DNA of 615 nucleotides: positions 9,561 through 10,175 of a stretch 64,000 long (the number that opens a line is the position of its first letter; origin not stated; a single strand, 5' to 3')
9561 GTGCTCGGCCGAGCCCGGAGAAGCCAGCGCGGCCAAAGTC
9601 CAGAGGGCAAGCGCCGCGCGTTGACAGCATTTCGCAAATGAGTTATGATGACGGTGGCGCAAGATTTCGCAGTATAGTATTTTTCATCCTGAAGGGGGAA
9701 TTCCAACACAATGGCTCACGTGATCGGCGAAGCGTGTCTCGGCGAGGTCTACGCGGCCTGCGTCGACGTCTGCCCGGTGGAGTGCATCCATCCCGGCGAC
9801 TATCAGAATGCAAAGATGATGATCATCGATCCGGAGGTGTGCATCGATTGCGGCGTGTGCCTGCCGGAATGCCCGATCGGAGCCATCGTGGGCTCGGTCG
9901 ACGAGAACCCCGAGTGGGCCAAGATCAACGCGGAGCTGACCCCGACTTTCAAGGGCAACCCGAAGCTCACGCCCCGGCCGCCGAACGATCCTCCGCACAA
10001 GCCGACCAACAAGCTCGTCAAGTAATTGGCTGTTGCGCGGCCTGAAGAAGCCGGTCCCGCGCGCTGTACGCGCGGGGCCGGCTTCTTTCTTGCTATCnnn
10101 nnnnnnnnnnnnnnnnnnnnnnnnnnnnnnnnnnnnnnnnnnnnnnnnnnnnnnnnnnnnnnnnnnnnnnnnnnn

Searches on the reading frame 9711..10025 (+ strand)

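Call 3: search_protein_families(library=pfam, proteins=[window:9711-10025:+], max_evalue=0.01)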
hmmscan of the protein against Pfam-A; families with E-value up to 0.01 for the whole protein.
window:9711-10025:+ (104 aa): 12 families
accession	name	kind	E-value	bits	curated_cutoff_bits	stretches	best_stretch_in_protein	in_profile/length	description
PF00037.32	Fer4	-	3.9e-08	33.2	21.1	1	38-59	2-23/24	4Fe-4S binding domain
PF13484.11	Fer4_16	-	2.8e-07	31.6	30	1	44-75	2-32/66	4Fe-4S double cluster binding domain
PF12838.12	Fer4_7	-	7.3e-07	30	27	1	16-58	7-52/52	4Fe-4S dicluster domain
PF13237.11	Fer4_10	-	1.8e-06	28.2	25.5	1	36-66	1-33/53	4Fe-4S dicluster domain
PF14697.11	Fer4_21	-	8.5e-06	26.3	35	1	38-60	2-27/59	4Fe-4S dicluster domain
PF12797.12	Fer4_2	-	5.6e-05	23.3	24.5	1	36-55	2-21/22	4Fe-4S binding domain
PF13183.11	Fer4_8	-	7e-05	23.7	27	1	43-68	4-30/68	4Fe-4S dicluster domain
PF25160.1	LdpA_Fe-S-bd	-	0.00011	22.3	27.6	1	16-59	8-43/49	LdpA Fe-S cluster-binding domain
PF12837.12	Fer4_6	-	0.00012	22.3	25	1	38-59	3-24/24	4Fe-4S binding domain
PF13187.11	Fer4_9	-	0.00019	21.8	27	1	16-59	7-52/52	4Fe-4S dicluster domain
PF12800.12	Fer4_4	-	0.0016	19.1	24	1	41-55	1-15/17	4Fe-4S binding domain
PF13534.11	Fer4_17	-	0.0017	19.3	22.2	0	44-59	2-17/61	4Fe-4S dicluster domain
